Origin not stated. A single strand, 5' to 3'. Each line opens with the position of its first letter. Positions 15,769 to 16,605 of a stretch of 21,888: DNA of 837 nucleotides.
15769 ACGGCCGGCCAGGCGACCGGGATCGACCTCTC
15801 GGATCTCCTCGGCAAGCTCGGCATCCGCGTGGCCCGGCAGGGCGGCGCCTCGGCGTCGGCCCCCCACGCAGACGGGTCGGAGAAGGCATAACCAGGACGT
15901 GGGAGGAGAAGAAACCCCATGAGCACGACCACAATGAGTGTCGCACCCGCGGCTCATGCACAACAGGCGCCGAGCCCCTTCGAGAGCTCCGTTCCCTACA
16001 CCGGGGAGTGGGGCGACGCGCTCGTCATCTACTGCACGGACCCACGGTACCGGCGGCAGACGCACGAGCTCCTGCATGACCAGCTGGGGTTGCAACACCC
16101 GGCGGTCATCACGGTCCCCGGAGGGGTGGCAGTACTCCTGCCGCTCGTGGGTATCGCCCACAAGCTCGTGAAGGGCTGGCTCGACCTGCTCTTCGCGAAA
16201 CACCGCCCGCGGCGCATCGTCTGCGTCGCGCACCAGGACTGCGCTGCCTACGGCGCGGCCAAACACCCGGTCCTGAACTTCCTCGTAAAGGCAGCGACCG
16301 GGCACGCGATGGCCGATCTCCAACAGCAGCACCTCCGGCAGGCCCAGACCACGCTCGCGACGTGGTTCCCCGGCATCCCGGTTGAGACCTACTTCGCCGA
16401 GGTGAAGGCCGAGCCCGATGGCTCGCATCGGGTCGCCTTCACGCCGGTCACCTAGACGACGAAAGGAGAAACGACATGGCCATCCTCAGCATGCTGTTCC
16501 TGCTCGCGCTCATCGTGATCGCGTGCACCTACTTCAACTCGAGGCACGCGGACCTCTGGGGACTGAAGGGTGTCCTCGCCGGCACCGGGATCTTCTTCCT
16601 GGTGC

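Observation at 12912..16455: NfeD-flotillin operon bracketed by two paralogous beta-carbonic-anhydrase-like proteins, one intact-motif and one degenerate and membrane-anchored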

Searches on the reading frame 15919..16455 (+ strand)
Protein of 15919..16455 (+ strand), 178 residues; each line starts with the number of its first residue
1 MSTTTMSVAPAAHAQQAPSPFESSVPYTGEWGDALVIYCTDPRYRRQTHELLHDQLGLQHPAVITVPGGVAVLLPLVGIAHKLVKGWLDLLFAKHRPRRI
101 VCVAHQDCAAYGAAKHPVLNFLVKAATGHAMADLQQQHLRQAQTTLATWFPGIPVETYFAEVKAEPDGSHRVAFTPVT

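Call 4: search_protein_families(library=pfam, proteins=[window:15919-16455:+], max_evalue=1)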
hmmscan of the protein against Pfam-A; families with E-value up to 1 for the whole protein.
window:15919-16455:+ (178 aa): 1 family
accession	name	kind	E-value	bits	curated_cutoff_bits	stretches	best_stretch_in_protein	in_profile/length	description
PF20393.3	Pro_CA_2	-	1.4e-10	41.9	30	1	35-163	7-118/125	Putative carbonic anhydrase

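Call 5: search_protein_families(library=ncbifam, proteins=[window:15919-16455:+], max_evalue=1)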
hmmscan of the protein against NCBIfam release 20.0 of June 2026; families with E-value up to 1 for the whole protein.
window:15919-16455:+ (178 aa): 0 families

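Call 6: search_solved_structures(query=window:15919-16455:+, max_evalue=10, show_alignments=2)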
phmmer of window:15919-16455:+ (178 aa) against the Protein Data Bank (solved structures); distinct sequences matched with E-value up to 10: 1.
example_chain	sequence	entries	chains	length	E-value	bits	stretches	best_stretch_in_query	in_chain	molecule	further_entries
6wur_A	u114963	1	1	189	0.46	13.6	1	81-134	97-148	Protein tyrosine phosphatase type IVA 2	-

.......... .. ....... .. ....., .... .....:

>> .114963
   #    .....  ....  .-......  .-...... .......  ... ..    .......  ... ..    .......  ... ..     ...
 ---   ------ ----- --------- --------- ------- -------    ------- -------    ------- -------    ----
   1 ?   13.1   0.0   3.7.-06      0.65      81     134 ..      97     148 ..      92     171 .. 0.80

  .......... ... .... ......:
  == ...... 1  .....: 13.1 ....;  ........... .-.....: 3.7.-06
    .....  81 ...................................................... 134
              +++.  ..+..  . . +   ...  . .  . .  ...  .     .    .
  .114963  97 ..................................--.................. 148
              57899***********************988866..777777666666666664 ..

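Call 8: find_homologous_proteins(query=window:15919-16455:+, max_evalue=0.001)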
Query window:15919-16455:+ (178 aa): 6 proteins with E <= 0.001 among 99 candidates.
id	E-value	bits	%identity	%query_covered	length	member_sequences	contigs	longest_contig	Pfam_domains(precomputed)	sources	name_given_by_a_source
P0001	1.6e-116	404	100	100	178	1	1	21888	PF20393.4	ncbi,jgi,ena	-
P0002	6.9e-70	252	69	87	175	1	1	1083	PF20393.4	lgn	-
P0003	2.9e-66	241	68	87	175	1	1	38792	PF20393.4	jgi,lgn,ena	-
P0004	2.7e-62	228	64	85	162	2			PF20393.4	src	-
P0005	3.2e-60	221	63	88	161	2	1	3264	PF20393.4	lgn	-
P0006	3.0e-53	198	57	88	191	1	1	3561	PF20393.4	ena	-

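Call 17: find_homologous_proteins(query=A3, max_evalue=0.001)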
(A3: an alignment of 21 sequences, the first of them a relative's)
Query A3 (21 sequences) (178 aa, profile of the alignment): 33 proteins with E <= 0.001 among 7631 candidates.
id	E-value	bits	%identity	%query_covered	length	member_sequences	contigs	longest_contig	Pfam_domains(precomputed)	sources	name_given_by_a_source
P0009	5.8e-92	325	34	49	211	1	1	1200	-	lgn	-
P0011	6.6e-90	318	24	82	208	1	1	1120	-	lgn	-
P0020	8.8e-78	278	29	57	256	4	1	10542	PF20393.4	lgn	-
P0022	1.4e-75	271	25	83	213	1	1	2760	PF20393.4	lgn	-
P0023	1.5e-71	258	28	71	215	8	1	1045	-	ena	-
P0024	1.7e-71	258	29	79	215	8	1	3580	-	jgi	-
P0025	2.0e-71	258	29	71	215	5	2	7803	-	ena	-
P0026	4.5e-71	257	29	71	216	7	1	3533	PF20393.4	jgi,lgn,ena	-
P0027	6.4e-71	256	28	78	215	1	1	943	-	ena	-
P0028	1.3e-70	255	26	80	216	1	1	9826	-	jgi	-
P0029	1.7e-70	255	26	80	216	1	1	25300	-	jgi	jgi:hypothetical protein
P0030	1.0e-69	252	23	98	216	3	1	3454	-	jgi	-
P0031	1.2e-69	252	28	71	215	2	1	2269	-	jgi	-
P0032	1.7e-69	251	26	71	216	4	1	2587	-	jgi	jgi:hypothetical protein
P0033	3.8e-67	244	29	64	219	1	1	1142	-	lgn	-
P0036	1.2e-60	222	29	92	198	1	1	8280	-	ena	-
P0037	1.9e-59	219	30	82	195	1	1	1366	PF20393.4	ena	-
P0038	1.2e-54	203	28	82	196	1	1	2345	PF20393.4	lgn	-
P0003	4.1e-54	201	68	87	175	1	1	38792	PF20393.4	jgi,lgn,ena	-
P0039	1.0e-53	200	27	75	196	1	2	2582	PF20393.4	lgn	-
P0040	4.4e-53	198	29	75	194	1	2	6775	PF20393.4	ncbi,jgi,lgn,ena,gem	-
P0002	1.4e-52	196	69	87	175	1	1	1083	PF20393.4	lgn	-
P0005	1.1e-50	190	63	88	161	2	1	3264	PF20393.4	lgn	-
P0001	4.1e-50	188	100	100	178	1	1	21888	PF20393.4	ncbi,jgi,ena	-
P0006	2.6e-48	182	57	88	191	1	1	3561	PF20393.4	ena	-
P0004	1.6e-44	170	64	85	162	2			PF20393.4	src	-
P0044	5.5e-15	73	34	80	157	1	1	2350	PF20393.4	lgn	-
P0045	2.6e-8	52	31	70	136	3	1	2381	PF20393.4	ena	-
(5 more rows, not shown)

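Call 18: find_encoding_contigs(protein=P0003, flank=6000, max_places=3)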
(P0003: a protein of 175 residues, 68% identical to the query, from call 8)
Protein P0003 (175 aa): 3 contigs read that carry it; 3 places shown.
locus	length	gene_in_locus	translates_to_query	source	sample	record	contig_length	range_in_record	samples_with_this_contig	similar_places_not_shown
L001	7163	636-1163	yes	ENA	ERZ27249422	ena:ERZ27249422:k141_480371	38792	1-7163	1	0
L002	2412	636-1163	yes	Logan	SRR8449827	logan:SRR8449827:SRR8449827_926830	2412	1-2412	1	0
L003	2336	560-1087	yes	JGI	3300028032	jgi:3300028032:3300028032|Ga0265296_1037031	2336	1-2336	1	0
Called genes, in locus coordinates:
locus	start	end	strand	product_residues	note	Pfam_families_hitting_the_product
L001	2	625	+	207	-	?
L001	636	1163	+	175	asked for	PF20393:Pro_CA_2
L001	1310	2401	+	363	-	-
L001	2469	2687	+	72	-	-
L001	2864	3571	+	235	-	PF01386:Ribosomal_L25p, PF14693:Ribosomal_TL5_C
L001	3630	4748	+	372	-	PF11258:DUF3048, PF17479:DUF3048_C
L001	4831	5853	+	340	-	-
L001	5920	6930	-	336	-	PF17827:PrmC_N, PF13847:Methyltransf_31 (weak)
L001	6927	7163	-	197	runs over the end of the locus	-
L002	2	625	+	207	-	?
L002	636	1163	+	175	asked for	PF20393:Pro_CA_2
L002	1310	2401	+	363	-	-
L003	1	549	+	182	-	?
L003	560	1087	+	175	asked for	PF20393:Pro_CA_2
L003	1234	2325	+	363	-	-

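Call 20: find_encoding_contigs(protein=P0029, flank=6000, max_places=3)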
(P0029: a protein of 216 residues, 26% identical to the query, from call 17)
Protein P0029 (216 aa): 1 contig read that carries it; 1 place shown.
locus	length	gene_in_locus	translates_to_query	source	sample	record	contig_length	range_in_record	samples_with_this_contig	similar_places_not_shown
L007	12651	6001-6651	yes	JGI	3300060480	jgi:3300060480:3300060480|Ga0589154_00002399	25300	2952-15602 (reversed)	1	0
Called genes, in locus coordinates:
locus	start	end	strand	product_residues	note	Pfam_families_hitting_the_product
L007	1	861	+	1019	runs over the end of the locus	PF01433:Peptidase_M1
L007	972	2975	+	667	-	PF00456:Transketolase_N, PF02779:Transket_pyr, PF02780:Transketolase_C, PF22613:Transketolase_C_1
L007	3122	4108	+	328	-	PF01180:DHO_dh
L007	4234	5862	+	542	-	PF07690:MFS_1 (weak), PF00854:PTR2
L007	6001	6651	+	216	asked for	-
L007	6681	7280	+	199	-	-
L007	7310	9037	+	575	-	PF01145:Band_7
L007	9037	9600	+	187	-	-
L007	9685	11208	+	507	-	PF07396:Porin_O_P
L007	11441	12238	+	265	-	PF04542:Sigma70_r2, PF04539:Sigma70_r3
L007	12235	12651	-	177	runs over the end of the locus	PF13302:Acetyltransf_3, PF13420:Acetyltransf_4, PF00583:Acetyltransf_1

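Call 23: search_protein_representatives(alignment_id=A3)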
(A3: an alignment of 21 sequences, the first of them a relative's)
Query: 21 sequences, 208 profile positions. Proteins with E-value up to 0.001 (for the whole library): 976; up to 1e-10: 332; up to 1e-30: 35. The best 150 are listed.
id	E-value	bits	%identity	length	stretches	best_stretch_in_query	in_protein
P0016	7.1e-90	316.3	-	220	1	1-195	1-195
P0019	7.8e-80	283.5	-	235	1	9-200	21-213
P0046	1.1e-65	237.2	-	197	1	6-196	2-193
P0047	5.6e-64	231.7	-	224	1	15-192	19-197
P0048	1.6e-61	223.6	-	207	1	8-195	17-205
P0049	6.6e-57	208.6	-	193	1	8-191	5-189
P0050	1.1e-56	207.8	-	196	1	6-193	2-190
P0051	8.1e-56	205.0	-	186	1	14-192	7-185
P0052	1.2e-55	204.5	-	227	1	10-192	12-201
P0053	4.9e-53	195.9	-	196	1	7-190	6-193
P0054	3.0e-52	193.3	-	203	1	10-192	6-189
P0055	1.6e-51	191.0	-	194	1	9-196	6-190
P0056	1.8e-51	190.8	-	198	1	6-191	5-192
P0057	1.7e-50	187.6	-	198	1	24-191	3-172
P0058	4.3e-48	179.8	-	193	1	11-191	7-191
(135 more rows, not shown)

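Call 32: predict_structure(alignment_id=A4)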
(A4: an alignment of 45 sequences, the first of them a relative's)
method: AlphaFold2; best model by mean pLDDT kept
length: 178 residues; sequences in the alignment: 45
mean_pLDDT: 88.2   pTM: 0.79
mean pLDDT of the five models: 88.2, 88.2, 88.2, 87.6, 84.4
residues with pLDDT >= 90: 117; 70-90: 38; 50-70: 21; < 50: 2
segments of 3 or more residues with pLDDT < 50: none
pLDDT, mean of each block of 10 residues (from residue 1): 61 80 91 96 97 96 93 75 91 96 94 67 75 92 96 98 96 97
secondary structure, 60 per line:
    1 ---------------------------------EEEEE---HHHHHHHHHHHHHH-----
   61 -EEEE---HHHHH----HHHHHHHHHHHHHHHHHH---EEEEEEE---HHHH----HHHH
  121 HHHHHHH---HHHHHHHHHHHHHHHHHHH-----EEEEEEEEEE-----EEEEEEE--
elements in order: E34-38 H42-55 E62-65 H69-73 H78-95 E99-105 H109-112 H117-127 H131-149 E155-164 E170-176

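Call 33: list_cluster_members(proteins=[P0001, P0007, P0021, P0040])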
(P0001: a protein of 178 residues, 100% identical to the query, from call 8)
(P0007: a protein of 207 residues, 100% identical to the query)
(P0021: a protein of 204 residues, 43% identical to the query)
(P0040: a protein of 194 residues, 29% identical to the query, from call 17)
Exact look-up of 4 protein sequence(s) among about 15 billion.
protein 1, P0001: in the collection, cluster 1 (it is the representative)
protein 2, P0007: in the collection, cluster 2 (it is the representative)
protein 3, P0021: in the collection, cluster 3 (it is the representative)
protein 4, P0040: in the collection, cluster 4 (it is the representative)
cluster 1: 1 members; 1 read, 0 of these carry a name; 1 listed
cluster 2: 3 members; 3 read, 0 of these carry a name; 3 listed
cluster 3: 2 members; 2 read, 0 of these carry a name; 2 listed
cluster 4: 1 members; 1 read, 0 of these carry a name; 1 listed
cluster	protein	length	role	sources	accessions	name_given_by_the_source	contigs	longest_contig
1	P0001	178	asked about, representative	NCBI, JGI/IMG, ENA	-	-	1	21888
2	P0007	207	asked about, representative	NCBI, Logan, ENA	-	-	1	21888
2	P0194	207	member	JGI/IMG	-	-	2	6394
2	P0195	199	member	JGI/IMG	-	-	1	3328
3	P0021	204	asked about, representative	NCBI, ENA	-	-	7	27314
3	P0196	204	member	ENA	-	-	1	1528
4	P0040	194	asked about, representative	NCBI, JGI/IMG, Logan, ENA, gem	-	-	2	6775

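Call 43: find_encoding_contigs(protein=P0044, flank=5000, max_places=3)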
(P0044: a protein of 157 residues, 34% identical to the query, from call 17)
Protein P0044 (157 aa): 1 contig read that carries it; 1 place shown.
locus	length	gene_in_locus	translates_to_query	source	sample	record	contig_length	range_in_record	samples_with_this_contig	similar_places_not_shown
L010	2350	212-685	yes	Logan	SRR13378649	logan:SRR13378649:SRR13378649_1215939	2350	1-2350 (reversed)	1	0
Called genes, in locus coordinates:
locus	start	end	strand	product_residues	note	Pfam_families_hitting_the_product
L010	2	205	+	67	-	?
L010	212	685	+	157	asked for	PF20393:Pro_CA_2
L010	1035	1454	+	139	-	-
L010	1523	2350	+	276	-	?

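Call 44: find_encoding_contigs(protein=P0040, flank=5000, max_places=3)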
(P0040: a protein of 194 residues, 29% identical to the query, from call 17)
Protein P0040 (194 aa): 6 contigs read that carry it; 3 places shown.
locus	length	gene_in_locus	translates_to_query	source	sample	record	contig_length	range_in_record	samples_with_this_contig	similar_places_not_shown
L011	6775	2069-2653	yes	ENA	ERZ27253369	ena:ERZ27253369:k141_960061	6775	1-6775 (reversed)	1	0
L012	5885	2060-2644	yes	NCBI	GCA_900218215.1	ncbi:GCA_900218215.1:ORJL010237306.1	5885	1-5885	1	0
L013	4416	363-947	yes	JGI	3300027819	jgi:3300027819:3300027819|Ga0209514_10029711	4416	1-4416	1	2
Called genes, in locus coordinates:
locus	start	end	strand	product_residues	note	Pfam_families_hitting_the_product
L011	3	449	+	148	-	?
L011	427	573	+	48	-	-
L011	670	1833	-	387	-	-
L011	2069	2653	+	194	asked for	PF20393:Pro_CA_2 (faint)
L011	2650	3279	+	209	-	-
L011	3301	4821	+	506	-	PF01145:Band_7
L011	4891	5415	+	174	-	-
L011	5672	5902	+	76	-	PF04014:MazE_antitoxin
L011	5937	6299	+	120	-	PF02661:Fic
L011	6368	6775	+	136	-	?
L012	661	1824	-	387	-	-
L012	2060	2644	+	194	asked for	PF20393:Pro_CA_2 (faint)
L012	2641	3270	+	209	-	-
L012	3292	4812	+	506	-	PF01145:Band_7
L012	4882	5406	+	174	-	-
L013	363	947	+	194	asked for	PF20393:Pro_CA_2 (faint)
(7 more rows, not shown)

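Call 49: search_solved_structures(query=A6, max_evalue=10, show_alignments=3)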
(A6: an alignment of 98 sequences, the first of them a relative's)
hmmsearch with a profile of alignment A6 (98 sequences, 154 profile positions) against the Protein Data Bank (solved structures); distinct sequences matched with E-value up to 10: 27.
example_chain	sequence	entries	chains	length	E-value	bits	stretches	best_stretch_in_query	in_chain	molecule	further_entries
3eyx_A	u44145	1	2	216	1.4e-06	31.4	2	67-132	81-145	Carbonic anhydrase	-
9s4g_A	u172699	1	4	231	0.0065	19.5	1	70-97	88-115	Carbonic anhydrase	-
6gwu_A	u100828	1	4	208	0.0069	19.4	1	71-98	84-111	Carbonic anhydrase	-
4wam_A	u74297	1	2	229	0.045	16.7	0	10-29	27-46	beta-carbonic anhydrase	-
4wak_A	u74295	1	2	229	0.051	16.6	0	10-29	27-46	Carbonic anhydrase 2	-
1ddz_A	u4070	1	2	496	0.063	16.3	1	48-127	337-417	CARBONIC ANHYDRASE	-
7coi_A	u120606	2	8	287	0.071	16.1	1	75-123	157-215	Carbonic anhydrase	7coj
3ucj_A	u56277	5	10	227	0.12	15.3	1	72-132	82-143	Carbonic anhydrase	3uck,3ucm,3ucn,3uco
4o1k_A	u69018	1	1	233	0.15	15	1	72-104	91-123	Carbonic anhydrase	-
6yjn_A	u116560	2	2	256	0.19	14.7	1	73-125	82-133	Beta carbonic anhydrase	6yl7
3e3g_A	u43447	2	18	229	0.31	14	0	74-102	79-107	Carbonic anhydrase 2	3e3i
6jqd_A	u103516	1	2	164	0.38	13.7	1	79-118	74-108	Carbonic anhydrase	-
6jqc_A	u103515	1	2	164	0.52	13.3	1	81-114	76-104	Carbonic anhydrase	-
7cxy_A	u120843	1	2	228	0.57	13.2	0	71-104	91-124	Carbonic anhydrase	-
7cxw_A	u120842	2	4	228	0.59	13.1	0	71-104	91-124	Carbonic anhydrase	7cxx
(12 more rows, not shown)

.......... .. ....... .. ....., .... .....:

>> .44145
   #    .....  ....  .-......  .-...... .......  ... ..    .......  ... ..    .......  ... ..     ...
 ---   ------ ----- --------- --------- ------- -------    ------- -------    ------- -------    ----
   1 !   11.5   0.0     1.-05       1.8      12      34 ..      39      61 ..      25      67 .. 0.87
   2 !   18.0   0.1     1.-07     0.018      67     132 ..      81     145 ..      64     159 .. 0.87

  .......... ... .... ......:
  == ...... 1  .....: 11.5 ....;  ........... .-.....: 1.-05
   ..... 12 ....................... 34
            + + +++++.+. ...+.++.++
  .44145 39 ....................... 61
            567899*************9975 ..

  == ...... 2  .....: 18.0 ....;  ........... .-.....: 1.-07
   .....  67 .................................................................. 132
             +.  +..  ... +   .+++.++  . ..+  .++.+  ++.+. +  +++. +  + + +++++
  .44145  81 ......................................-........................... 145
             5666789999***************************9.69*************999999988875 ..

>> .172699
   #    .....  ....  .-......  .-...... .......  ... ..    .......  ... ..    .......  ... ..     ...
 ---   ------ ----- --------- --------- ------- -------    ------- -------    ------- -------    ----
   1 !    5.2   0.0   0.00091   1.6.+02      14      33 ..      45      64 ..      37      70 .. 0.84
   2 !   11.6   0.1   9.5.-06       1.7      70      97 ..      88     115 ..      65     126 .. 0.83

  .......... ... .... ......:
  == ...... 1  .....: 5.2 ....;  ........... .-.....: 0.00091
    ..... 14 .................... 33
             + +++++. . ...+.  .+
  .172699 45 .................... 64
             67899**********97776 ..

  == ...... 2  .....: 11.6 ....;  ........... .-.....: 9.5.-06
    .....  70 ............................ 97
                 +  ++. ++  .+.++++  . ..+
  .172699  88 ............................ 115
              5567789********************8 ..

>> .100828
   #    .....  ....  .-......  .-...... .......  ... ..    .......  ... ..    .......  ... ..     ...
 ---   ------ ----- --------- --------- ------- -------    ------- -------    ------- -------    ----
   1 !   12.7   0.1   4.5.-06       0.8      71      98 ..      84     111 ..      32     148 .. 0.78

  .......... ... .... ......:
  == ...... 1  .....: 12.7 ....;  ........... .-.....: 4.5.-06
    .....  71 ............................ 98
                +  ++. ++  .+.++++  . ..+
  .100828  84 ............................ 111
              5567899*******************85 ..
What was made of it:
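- The best is Nce103 at E 1.4e-6, aligning CSDxR and HxDC (call 49).
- Tried and rejected: The link to beta-CA needed the broad family profile (call 49) and structure comparison.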

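Call 50: search_protein_families(library=pfam, alignment_id=A6, max_evalue=1)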
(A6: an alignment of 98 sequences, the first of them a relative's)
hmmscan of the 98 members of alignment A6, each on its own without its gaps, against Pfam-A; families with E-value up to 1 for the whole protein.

A. member 1, P0001 (178 aa): 1 family
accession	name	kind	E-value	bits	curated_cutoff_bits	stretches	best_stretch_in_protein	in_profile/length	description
PF20393.3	Pro_CA_2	-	1.4e-10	41.9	30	1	35-163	7-118/125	Putative carbonic anhydrase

B. families by the number of members that match (of 98 scanned): 47 families (the first 25 are shown)
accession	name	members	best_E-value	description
PF20393.3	Pro_CA_2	96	5.3e-13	Putative carbonic anhydrase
PF00484.24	Pro_CA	52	0.00011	Carbonic anhydrase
PF04662.18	Luteo_PO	1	0.00079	Luteovirus P0 protein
PF00567.30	TUDOR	1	0.0062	Tudor domain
PF10934.14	Sheath_initiator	1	0.0093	Contractile injection system sheath initiator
PF16240.10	DUF4899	1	0.014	Domain of unknown function (DUF4899)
PF01624.25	MutS_I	1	0.024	MutS domain I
PF08002.16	DUF1697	1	0.024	Protein of unknown function (DUF1697)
PF18375.7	CDH1_2_SANT_HL1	1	0.029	CDH1/2 SANT-Helical linker 1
PF12588.13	PSDC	1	0.039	Phophatidylserine decarboxylase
PF21433.2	M3K_C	1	0.047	Mevalonate-3-kinase, C-terminal domain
PF21572.2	Nop5_56-rel_N_Arc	1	0.052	Archaeal Nop5/56-rel, N-terminal domain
PF04244.19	DPRP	1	0.055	Deoxyribodipyrimidine photo-lyase-related protein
PF14242.11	DUF4342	1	0.06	Domain of unknown function (DUF4342)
PF02975.19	Me-amine-dh_L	1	0.067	Methylamine dehydrogenase, L chain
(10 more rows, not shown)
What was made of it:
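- Closest known: Pfam PF20393. Same: 96 of 98 broad relatives match (call 50).
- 96 of 98 broad relatives hit PF20393, and 52 of 98 also hit PF00484 weakly (call 50).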

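Call 52: search_protein_families(library=padloc, proteins=[window:15919-16455:+], max_evalue=0.1)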
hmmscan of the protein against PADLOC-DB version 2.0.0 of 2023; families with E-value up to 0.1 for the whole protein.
window:15919-16455:+ (178 aa): 0 families

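Call 54: find_encoding_contigs(protein=P0001, flank=10000, max_places=2)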
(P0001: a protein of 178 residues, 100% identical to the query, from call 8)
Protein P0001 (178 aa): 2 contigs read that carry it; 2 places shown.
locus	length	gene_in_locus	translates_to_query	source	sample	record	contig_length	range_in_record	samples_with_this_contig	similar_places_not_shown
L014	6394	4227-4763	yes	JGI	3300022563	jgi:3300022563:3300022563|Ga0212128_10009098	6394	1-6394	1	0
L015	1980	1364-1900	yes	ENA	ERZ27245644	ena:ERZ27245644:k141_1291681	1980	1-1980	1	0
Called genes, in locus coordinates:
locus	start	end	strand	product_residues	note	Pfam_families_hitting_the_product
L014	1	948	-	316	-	?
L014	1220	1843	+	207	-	-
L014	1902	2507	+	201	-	-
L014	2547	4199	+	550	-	PF01145:Band_7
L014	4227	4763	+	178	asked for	PF20393:Pro_CA_2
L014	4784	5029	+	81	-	-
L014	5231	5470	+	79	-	-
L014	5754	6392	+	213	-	?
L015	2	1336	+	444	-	?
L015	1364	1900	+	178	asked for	PF20393:Pro_CA_2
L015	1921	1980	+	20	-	?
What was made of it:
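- Checked: A = 12912-13535 (GTG start, GAGGAGG 7 nt upstream; the same 207-aa call is made on an independent contig, L014, call 54).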

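Call 80: find_encoding_contigs(protein=P0036, flank=5000, max_places=2)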
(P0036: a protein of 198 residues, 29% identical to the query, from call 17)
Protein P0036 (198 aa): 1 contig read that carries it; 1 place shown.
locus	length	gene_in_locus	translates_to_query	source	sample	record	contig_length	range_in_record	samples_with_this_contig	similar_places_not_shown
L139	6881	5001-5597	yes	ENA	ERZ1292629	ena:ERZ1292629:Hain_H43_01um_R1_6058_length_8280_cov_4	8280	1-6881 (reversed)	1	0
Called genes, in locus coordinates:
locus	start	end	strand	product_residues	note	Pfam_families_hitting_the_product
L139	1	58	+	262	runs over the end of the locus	PF07884:VKOR, PF00085:Thioredoxin (faint)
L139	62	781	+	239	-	-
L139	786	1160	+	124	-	-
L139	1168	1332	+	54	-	-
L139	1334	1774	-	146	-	-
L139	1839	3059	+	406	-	PF00270:DEAD, PF04851:ResIII, PF00271:Helicase_C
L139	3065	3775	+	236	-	PF13482:RNase_H_2, PF10108:DNA_pol_B_exo2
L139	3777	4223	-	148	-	-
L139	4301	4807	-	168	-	-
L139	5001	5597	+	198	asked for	-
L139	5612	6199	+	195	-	PF01957:NfeD (faint)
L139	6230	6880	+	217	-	?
